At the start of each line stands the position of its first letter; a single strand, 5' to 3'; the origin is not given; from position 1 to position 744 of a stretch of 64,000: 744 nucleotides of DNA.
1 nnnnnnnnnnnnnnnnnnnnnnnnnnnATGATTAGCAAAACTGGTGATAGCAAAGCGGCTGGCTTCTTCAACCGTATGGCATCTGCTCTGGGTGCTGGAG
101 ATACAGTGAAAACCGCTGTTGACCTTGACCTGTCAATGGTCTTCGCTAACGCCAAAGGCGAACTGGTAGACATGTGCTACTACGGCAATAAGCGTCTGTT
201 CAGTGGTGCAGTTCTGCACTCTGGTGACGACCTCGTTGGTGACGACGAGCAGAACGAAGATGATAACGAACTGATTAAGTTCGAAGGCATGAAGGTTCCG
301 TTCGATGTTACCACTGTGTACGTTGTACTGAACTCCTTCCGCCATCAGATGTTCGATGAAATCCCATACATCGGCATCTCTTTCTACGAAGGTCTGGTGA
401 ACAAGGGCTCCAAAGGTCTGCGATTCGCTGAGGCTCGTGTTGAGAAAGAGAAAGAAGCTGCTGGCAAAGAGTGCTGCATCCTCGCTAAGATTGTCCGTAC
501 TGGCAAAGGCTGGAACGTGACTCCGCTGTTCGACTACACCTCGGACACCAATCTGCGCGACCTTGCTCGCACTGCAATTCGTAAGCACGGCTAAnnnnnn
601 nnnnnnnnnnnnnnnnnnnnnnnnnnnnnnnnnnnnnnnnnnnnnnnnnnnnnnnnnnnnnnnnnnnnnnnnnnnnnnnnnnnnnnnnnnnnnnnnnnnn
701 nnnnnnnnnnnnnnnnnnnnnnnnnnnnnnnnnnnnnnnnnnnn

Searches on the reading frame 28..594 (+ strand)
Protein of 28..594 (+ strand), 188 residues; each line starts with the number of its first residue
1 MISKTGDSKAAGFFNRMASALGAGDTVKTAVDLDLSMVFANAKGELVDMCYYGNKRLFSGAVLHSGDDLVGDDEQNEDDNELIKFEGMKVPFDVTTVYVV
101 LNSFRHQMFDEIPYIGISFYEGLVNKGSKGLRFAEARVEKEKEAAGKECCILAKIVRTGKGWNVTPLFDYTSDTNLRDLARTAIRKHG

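Call 3: search_protein_families(library=pfam, proteins=[window:28-594:+], max_evalue=0.1)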
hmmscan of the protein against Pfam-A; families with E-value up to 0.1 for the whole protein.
window:28-594:+ (188 aa): 2 families
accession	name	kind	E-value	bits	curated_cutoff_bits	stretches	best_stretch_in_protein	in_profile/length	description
PF02342.23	TerD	-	1.3e-11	44.7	25.3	1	27-180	35-184/187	TerD domain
PF07383.17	DUF1496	-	0.096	12.6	20.2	0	48-82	11-47/53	Protein of unknown function (DUF1496)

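Call 4: search_protein_families(library=phrogs, proteins=[window:28-594:+], max_evalue=0.01)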
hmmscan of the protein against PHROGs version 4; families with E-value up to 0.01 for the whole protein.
window:28-594:+ (188 aa): 1 family
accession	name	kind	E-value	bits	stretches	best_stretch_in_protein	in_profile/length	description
phrog_5698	-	unknown function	1.7e-37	129.7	1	28-187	35-193/195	-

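Call 88: search_dna_similar(query=window:28-594:+, collection=phages, mode=protein, max_rows=40, max_evalue=0.00001)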
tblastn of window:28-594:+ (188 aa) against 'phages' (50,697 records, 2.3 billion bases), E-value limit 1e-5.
Records with a match: 33; places in all: 33; records where one place covers at least 80% of the query: 29.
Best place of each record, by identity: 95-99% 4; <60% 29.
By first word of the organism name: Bacillus 8; Proteus 7; Cronobacter 6; Vibrio 5; Pectobacterium 4; Aeromonas 2; Yersinia 1.
By host as written in the record: Proteus mirabilis 5; Cronobacter sakazakii 4; - 4; Cronobacter sp. 2; Aeromonas veronii 2; Proteus mirabilis H10_20 2; Pectobacterium carotovorum subsp. carotovorum 2; Bacillus cereus BGSC 6E1 2; and 8 more.
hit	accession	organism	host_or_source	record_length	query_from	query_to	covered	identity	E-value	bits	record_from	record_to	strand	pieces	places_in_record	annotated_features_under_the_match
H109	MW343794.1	Cronobacter phage A24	Cronobacter sp.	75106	1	188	100%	98.4%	7e-102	327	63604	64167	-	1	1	hypothetical protein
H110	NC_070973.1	Cronobacter phage A24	Cronobacter sp.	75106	1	188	100%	98.4%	7e-102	327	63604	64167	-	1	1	hypothetical protein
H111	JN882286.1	Cronobacter phage vB_CsaP_GAP52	Cronobacter sakazakii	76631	1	188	100%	95.7%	1e-107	343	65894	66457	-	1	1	hypothetical protein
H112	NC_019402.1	Cronobacter phage vB_CsaP_GAP52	Cronobacter sakazakii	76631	1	188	100%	95.7%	1e-107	343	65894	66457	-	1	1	hypothetical protein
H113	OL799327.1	Aeromonas phage BUCT695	Aeromonas veronii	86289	2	179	95%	50.6%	2e-48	173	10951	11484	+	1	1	tellurite resistance protein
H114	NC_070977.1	Aeromonas phage BUCT695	Aeromonas veronii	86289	2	179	95%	50.6%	2e-48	173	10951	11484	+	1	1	tellurite resistance protein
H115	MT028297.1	Proteus phage Privateer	Proteus mirabilis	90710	2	187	99%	48.4%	4e-33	129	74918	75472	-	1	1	stress response protein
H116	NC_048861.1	Proteus phage Privateer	Proteus mirabilis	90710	2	187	99%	48.4%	4e-33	129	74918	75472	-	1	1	stress response protein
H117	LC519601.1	Cronobacter phage vB_CsaP_009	Cronobacter sakazakii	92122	2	187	99%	48.4%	5e-33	129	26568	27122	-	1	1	hypothetical protein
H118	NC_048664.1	Cronobacter phage vB_CsaP_009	Cronobacter sakazakii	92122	2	187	99%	48.4%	5e-33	129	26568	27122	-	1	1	hypothetical protein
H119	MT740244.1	Proteus phage 3H10_20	Proteus mirabilis H10_20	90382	2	187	99%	48.4%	5e-33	129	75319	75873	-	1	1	tellurite resistance protein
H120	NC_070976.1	Proteus phage 3H10_20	Proteus mirabilis H10_20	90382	2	187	99%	48.4%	5e-33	129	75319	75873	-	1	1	tellurite resistance protein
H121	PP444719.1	Proteus phage J3S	Proteus mirabilis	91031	2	187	99%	48.4%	8e-33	129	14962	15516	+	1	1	hypothetical protein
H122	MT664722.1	Proteus phage Vb_PmiP-P59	Proteus mirabilis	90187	2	187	99%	48.4%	1e-32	128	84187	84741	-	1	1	tellurium resistance protein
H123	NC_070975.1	Proteus phage Vb_PmiP-P59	Proteus mirabilis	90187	2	187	99%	48.4%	1e-32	128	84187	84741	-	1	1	tellurium resistance protein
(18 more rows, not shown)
